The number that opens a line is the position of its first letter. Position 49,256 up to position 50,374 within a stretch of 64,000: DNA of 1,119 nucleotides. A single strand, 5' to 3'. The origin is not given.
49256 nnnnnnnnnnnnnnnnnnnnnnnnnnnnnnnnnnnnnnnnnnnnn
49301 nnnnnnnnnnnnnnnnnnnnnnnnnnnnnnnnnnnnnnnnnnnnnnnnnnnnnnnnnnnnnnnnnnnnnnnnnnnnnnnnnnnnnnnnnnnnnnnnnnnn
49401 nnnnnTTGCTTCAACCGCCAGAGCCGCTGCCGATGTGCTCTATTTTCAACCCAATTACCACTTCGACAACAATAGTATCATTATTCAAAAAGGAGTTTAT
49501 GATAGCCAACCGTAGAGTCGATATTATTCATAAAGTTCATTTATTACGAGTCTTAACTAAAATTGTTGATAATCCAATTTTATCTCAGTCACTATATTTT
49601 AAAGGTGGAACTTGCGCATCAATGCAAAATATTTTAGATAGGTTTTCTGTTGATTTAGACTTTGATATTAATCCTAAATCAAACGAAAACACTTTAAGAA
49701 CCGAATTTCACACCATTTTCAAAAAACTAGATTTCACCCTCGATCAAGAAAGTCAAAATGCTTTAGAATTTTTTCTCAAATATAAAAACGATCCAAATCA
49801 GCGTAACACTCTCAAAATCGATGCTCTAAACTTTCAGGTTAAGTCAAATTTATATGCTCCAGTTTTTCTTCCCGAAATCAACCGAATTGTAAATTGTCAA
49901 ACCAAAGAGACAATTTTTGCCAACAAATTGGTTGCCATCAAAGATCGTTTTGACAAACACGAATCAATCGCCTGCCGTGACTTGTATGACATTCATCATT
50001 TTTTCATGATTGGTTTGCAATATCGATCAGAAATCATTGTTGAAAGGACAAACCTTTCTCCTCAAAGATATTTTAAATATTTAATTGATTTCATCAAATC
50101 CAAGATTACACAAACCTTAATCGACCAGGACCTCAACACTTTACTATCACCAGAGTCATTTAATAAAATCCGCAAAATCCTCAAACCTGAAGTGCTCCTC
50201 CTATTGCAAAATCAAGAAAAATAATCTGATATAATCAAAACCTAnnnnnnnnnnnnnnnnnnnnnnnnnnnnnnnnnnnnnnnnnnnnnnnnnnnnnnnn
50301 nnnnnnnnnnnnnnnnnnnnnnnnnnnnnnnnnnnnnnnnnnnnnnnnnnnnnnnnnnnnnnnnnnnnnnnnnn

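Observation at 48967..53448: AbiEi/AbiEii abortive-infection pair followed co-directionally by an NBD-only Hsp70 homolog and an ABC exporter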

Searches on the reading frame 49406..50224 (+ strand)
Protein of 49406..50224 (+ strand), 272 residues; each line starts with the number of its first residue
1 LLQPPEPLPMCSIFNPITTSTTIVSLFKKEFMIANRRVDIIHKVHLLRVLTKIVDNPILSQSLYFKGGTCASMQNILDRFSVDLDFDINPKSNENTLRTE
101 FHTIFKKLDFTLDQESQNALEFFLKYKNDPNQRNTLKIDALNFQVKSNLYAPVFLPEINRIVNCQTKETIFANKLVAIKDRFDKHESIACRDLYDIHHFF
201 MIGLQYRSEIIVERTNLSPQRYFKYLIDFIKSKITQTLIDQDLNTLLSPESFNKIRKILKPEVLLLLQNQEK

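Call 3: search_protein_families(library=pfam, proteins=[window:49406-50224:+], max_evalue=0.01)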
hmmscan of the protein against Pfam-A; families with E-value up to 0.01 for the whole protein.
window:49406-50224:+ (272 aa): 1 family
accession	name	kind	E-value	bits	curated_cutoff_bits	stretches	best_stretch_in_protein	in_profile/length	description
PF08843.17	AbiEii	-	6.5e-16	59.4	22.5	1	50-201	3-170/238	Nucleotidyl transferase AbiEii toxin, Type IV TA system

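Call 4: search_protein_families(library=padloc, proteins=[window:49406-50224:+], max_evalue=0.01)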
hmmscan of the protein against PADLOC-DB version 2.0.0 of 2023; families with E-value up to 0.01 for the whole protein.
window:49406-50224:+ (272 aa): 21 families
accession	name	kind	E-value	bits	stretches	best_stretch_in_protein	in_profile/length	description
PDLC02324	AbiEii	-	3e-20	71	1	42-268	6-222/231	AbiEii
PDLC02305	AbiEii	-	4.2e-17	60.3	1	38-208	19-203/306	AbiEii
PDLC02304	AbiEii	-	9.4e-15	53.2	1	48-201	29-189/260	AbiEii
PDLC02307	AbiEii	-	9.8e-12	43.1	1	59-206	19-151/219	AbiEii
PDLC02296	AbiEii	-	2.5e-10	38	2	53-107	36-90/282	AbiEii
PDLC02323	AbiEii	-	9.8e-10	36.4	1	59-259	36-243/248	AbiEii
PDLC02330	AbiEii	-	2.9e-09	35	1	46-208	11-167/219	AbiEii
PDLC02293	AbiEii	-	6.2e-09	33.8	1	62-218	41-209/270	AbiEii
PDLC02289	AbiEii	-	3.2e-08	31.4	1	47-131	39-118/309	AbiEii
PDLC02298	AbiEii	-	6.1e-08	30.3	1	45-200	10-160/220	AbiEii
PDLC02292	AbiEii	-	7.5e-08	30.5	1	47-114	35-98/283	AbiEii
PDLC02328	AbiEii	-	7e-07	27.4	1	50-198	4-140/203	AbiEii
PDLC02313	AbiEii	-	1.4e-06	26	1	39-112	21-88/254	AbiEii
PDLC02294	AbiEii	-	1.8e-06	26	1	45-262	27-240/260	AbiEii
PDLC02302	AbiEii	-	4.6e-06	24.2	1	43-137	29-120/313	AbiEii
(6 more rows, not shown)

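Call 5: search_protein_families(library=ncbifam, proteins=[window:49499-50224:+], max_evalue=0.01)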
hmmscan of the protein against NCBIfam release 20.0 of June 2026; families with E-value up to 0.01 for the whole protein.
window:49499-50224:+ (241 aa): 0 families

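Call 28: find_homologous_proteins(query=window:49499-50224:+, max_evalue=0.00001)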
Query window:49499-50224:+ (241 aa): 3453 proteins with E <= 0.00001 among 3659 candidates; the best 120 are listed.
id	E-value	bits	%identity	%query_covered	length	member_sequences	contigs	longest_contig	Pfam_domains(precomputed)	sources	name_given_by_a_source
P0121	1.6e-152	524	100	100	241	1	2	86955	PF08843.18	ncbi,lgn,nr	ncbi:nucleotidyl transferase AbiEii/AbiGii toxin family protein [Candidatus Shapirobacteria bacteriu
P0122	2.8e-128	444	83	100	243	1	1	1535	PF08843.18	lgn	-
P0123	4.6e-128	444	84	99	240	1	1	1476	PF08843.18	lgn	-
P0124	9.0e-127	439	82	100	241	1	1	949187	PF08843.18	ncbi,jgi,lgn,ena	ncbi:MAG: nucleotidyl transferase AbiEii/AbiGii toxin family protein [Candidatus Shapirobacteria bac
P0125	9.6e-127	439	83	99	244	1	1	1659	PF08843.18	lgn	-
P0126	1.2e-125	436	83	99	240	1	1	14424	PF08843.18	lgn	-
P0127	3.1e-125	434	82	99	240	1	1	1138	PF08843.18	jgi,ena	-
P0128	2.8e-124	431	82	99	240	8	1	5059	PF08843.18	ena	-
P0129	4.0e-124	431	82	99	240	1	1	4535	PF08843.18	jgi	-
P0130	2.5e-123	428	81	99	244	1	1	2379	PF08843.18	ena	-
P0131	3.3e-123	428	79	99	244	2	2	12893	PF08843.18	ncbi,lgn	-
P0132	9.6e-120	416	81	99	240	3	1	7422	PF08843.18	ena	-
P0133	1.1e-119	416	81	99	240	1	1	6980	PF08843.18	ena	-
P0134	5.7e-119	414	79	99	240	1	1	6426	PF08843.18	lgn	-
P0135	2.3e-102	360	70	99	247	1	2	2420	PF08843.18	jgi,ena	jgi:predicted nucleotidyltransferase component of viral defense system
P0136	3.4e-102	359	69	99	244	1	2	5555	PF08843.18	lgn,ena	-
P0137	4.5e-102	359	70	99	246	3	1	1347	PF08843.18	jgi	jgi:predicted nucleotidyltransferase component of viral defense system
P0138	1.0e-101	357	69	99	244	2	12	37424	PF08843.18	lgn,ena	-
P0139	2.3e-101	356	69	99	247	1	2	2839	PF08843.18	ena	-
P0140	4.8e-101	355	70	99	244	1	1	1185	PF08843.18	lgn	-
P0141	7.6e-101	355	69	99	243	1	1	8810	PF08843.18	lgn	-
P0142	8.1e-101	354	70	99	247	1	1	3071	PF08843.18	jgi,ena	-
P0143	8.4e-101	354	70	99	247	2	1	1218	PF08843.18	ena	-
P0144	1.2e-100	354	69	99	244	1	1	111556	PF08843.18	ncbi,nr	ncbi:MAG: nucleotidyl transferase AbiEii/AbiGii toxin family protein [Candidatus Shapirobacteria bac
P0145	1.3e-100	354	69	99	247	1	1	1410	PF08843.18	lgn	-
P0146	1.5e-100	354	68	99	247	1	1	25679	PF08843.18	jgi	jgi:predicted nucleotidyltransferase component of viral defense system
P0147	1.8e-100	353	69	99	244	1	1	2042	PF08843.18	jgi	-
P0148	2.4e-100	353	69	99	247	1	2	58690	PF08843.18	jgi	jgi:predicted nucleotidyltransferase component of viral defense system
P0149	3.3e-100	353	69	99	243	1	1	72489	PF08843.18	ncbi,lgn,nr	ncbi:nucleotidyl transferase AbiEii/AbiGii toxin family protein [Candidatus Shapirobacteria bacteriu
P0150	5.7e-100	352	68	99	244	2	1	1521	PF08843.18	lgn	-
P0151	5.7e-100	352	69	99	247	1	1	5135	PF08843.18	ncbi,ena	-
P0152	5.7e-100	352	69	99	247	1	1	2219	PF08843.18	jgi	-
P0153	6.8e-100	351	69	99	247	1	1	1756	PF08843.18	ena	-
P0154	7.7e-100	351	69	99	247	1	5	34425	PF08843.18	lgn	-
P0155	9.1e-100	351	69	99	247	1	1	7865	PF08843.18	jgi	-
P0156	1.0e-99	351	68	99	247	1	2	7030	PF08843.18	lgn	-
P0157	1.1e-99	351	69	99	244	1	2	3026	PF08843.18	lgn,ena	-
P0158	1.1e-99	351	69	99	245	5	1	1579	PF08843.18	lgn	-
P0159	1.7e-99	350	69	99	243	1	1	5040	PF08843.18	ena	-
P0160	2.0e-99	350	68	99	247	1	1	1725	PF08843.18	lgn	-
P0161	2.0e-99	350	69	99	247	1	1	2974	PF08843.18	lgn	-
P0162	2.4e-99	350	69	99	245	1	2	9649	PF08843.18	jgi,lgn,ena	-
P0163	1.0e-98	348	69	99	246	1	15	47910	PF08843.18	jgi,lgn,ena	jgi:predicted nucleotidyltransferase component of viral defense system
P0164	1.1e-98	348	68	100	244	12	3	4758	PF08843.18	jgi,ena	-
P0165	1.1e-98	348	69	99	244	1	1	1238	PF08843.18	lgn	-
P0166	1.3e-98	347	69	99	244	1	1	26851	PF08843.18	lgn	-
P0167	1.5e-98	347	68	99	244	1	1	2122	PF08843.18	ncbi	-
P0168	1.7e-98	347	68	99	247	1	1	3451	PF08843.18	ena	-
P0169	1.9e-98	347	68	99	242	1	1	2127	PF08843.18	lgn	-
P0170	2.0e-98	347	67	99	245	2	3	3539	PF08843.18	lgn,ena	-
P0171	2.1e-98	347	67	99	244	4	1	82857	PF08843.18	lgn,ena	-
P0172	2.2e-98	347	68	99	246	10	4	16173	PF08843.18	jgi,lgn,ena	-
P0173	3.1e-98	346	68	99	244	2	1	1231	PF08843.18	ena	-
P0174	3.2e-98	346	68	99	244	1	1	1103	PF08843.18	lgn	-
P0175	3.6e-98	346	68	99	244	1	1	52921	PF08843.18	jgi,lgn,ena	-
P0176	3.7e-98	346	68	99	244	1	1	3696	PF08843.18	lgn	-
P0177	7.0e-98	345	68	99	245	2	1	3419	PF08843.18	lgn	-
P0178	7.2e-98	345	67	99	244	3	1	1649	PF08843.18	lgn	-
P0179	1.2e-97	344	68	99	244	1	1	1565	PF08843.18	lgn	-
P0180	1.2e-97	344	68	99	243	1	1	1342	PF08843.18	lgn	-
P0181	3.0e-97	343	67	99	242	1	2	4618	PF08843.18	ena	-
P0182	4.3e-97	342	67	99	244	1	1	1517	PF08843.18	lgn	-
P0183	8.9e-97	341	67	99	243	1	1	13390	PF08843.18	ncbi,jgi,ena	ncbi:MAG: nucleotidyl transferase AbiEii/AbiGii toxin family protein [Candidatus Shapirobacteria bac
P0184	1.1e-96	341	66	99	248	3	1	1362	PF08843.18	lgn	-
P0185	1.3e-96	341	67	99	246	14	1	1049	PF08843.18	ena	-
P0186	1.3e-96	341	66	99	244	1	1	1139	PF08843.18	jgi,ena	-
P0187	1.7e-96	340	67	99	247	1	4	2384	PF08843.18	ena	-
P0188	2.4e-96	340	67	99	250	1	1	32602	PF08843.18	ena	-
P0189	2.5e-96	340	65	100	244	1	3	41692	PF08843.18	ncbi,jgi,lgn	jgi:predicted nucleotidyltransferase component of viral defense system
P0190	3.3e-96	339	67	99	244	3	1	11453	PF08843.18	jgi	-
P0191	5.0e-96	339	66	99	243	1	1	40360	PF08843.18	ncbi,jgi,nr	ncbi:MAG: nucleotidyl transferase AbiEii/AbiGii toxin family protein [Candidatus Shapirobacteria bac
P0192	5.9e-96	339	66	99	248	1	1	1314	PF08843.18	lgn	-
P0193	6.0e-96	339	67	99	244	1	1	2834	PF08843.18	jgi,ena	-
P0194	8.2e-96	338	67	99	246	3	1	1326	PF08843.18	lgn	-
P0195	1.5e-95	337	66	99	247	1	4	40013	PF08843.18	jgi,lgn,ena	-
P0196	8.2e-95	335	66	99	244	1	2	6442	PF08843.18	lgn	-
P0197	1.1e-94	334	67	99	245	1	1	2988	PF08843.18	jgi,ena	-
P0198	5.7e-94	332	66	99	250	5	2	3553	PF08843.18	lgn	-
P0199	9.3e-94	331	66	99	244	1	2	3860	PF08843.18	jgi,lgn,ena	-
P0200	1.8e-93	330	65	99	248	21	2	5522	PF08843.18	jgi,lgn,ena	-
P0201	1.8e-93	330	64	99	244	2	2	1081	PF08843.18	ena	-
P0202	6.1e-93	329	66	99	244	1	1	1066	PF08843.18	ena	-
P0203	4.0e-92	326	67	99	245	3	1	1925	PF08843.18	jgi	jgi:predicted nucleotidyltransferase component of viral defense system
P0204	1.2e-91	324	66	99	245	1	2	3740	PF08843.18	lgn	-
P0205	4.1e-87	310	61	98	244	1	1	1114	PF08843.18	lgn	-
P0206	9.4e-87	308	69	86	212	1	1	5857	PF08843.18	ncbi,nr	ncbi:MAG: nucleotidyl transferase AbiEii/AbiGii toxin family protein, partial [Candidatus Shapirobac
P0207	7.9e-86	305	59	98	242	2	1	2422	PF08843.18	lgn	-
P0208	6.3e-85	303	61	99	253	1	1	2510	PF08843.18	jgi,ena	-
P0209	3.1e-83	297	58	99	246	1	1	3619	PF08843.18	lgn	-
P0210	3.5e-83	297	59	100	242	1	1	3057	PF08843.18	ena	-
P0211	4.8e-83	296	56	99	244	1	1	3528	PF08843.18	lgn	-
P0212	1.0e-82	295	60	99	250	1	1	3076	PF08843.18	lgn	-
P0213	1.3e-82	295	57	99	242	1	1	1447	PF08843.18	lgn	-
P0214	2.0e-82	294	58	99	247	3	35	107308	PF08843.18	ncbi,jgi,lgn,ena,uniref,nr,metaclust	ncbi:hypothetical protein A3D84_02405 [Candidatus Woesebacteria bacterium RIFCSPHIGHO2_02_FULL_42_20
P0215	5.5e-82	293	60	94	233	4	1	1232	PF08843.18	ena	-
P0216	7.7e-82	292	60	94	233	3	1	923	PF08843.18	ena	-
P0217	1.5e-81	291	58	99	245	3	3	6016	PF08843.18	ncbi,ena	-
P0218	1.9e-81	291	72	76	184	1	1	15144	PF08843.18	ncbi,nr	ncbi:MAG: nucleotidyl transferase AbiEii/AbiGii toxin family protein, partial [Candidatus Shapirobac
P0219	2.8e-81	291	55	100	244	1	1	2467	PF08843.18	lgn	-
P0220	2.9e-81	291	57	99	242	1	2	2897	PF08843.18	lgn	-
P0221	4.0e-81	290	56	100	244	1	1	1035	PF08843.18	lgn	-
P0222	1.3e-80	288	57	98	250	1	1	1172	PF08843.18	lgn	-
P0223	2.8e-80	287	57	99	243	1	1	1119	PF08843.18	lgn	-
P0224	5.8e-80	286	57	99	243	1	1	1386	PF08843.18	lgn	-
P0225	6.3e-80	286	58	94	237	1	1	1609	PF08843.18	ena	-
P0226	2.4e-79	284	57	98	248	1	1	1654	PF08843.18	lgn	-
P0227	2.5e-79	284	57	99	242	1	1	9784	PF08843.18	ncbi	-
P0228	4.0e-79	284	55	99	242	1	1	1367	PF08843.18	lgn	-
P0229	4.7e-79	283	56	99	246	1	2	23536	PF08843.18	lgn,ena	-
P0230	4.9e-79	283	56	99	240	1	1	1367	PF08843.18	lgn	-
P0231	1.0e-78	282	56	99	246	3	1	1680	PF08843.18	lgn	-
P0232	1.1e-78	282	55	99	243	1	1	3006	PF08843.18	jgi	jgi:hypothetical protein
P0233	1.4e-78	282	55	100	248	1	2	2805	PF08843.18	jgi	-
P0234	2.2e-78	281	54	99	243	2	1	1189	PF08843.18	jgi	-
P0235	2.3e-78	281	57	95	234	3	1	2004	PF08843.18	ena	-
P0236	2.9e-78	281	53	99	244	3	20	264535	PF08843.18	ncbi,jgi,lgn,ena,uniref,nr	ncbi:MAG: hypothetical protein UX99_C0016G0017 [Candidatus Amesbacteria bacterium GW2011_GWB1_47_26]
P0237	3.2e-78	281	55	99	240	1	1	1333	PF08843.18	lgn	-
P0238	4.4e-78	280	57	94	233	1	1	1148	PF08843.18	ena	-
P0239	5.2e-78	280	54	99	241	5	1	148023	PF08843.18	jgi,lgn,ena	-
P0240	6.5e-78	280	56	99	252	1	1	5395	PF08843.18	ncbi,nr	ncbi:MAG: nucleotidyl transferase AbiEii/AbiGii toxin family protein [bacterium]|nr:nucleotidyl tran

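Call 30: find_related_loci(query=A3, collection=metagenome_contigs, flank=6000)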
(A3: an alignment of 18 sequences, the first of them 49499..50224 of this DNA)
Query A3 (241 aa) in metagenome_contigs; peptide patterns used: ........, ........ (x = any residue, [..] = any of these).
600 stretches matched a pattern (row limit reached: there are more); 520 encode a relative of the query (tblastn E <= 1e-3); the best 80 are kept; 80 distinct loci.
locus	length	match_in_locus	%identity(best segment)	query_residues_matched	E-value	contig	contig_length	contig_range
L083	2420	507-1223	70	1-239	4e-115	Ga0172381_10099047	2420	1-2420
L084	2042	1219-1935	69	1-239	6e-115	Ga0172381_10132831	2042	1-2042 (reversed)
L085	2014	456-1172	69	1-239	1e-113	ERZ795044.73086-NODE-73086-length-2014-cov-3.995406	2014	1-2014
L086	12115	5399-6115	68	1-239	7e-107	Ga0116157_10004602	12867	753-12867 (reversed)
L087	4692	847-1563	68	1-239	2e-107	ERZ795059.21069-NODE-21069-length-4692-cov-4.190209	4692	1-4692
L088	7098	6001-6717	68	1-239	7e-107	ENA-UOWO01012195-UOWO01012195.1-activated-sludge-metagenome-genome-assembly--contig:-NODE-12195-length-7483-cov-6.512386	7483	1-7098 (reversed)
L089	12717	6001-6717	68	1-239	2e-105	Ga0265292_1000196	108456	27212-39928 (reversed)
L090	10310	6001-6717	67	1-239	2e-104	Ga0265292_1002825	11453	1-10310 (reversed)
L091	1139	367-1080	66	1-238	1e-113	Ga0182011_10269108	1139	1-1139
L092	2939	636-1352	67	1-239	3e-106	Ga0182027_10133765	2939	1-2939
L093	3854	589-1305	66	1-239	3e-103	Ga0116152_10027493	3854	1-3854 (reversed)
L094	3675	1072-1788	67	1-239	1e-100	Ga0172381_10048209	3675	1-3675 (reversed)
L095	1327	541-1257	61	1-239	2e-99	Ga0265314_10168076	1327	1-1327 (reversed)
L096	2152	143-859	58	1-239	3e-92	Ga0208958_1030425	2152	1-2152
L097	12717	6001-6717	53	1-239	1e-85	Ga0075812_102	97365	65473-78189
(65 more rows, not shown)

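Call 32: find_encoding_contigs(protein=P0126, flank=7000, max_places=2)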
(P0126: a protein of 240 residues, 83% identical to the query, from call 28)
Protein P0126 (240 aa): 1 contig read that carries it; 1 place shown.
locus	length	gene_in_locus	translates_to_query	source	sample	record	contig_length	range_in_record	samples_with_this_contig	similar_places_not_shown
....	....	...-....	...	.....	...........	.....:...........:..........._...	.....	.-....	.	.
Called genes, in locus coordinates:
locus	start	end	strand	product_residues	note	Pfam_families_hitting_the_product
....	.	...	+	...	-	?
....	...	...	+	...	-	-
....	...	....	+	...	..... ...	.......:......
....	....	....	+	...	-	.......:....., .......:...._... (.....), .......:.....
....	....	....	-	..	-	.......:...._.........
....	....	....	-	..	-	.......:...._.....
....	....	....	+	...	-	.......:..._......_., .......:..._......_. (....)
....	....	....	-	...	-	-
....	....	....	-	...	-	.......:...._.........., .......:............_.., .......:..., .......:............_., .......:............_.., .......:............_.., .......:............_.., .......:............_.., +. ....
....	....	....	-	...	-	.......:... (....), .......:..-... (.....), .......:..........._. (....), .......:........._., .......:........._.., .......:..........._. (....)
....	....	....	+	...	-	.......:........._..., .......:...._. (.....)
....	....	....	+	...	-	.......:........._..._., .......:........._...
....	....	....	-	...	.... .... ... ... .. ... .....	-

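Call 33: find_encoding_contigs(protein=P0131, flank=7000, max_places=2)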
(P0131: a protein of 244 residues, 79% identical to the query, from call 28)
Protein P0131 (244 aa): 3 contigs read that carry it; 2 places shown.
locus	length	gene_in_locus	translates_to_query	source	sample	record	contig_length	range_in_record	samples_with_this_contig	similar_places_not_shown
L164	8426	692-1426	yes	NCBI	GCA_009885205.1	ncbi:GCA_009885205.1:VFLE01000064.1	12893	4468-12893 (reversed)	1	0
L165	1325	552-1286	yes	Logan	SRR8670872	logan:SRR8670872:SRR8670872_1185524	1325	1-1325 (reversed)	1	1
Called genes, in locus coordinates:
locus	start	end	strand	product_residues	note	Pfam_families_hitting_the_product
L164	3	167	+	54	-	?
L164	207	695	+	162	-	-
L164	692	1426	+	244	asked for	PF08843:AbiEii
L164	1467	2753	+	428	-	-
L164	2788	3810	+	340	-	PF02661:Fic, PF00376:MerR (weak), PF13411:MerR_1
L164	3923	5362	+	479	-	PF07497:Rho_RNA_bind, PF00006:ATP-synt_ab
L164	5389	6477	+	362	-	PF23473:LysM3_LYK4_5 (faint), PF01476:LysM, PF01551:Peptidase_M23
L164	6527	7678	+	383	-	PF01637:ATPase_2 (faint), PF13173:AAA_14, PF13401:AAA_22 (faint), PF13635:DUF4143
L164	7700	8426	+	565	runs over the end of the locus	-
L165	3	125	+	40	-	?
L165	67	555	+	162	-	-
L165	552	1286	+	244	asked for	PF08843:AbiEii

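Call 34: find_encoding_contigs(protein=P0134, flank=7000, max_places=2)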
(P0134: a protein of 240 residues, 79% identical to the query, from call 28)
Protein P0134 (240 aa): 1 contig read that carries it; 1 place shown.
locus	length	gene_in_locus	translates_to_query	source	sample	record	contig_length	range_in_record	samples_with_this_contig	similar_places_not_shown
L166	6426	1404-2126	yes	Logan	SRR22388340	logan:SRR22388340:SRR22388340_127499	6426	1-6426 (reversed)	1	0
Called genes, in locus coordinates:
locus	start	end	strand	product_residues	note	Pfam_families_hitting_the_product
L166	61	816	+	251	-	PF00687:Ribosomal_L1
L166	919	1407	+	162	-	-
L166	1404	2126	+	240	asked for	PF08843:AbiEii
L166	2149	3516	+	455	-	PF00012:HSP70, PF06723:MreB_Mbl, PF00012:HSP70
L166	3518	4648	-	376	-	PF13401:AAA_22 (faint), PF13173:AAA_14, PF13635:DUF4143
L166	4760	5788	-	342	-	PF02388:FemAB, PF13480:Acetyltransf_6, PF02388:FemAB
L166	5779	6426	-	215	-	?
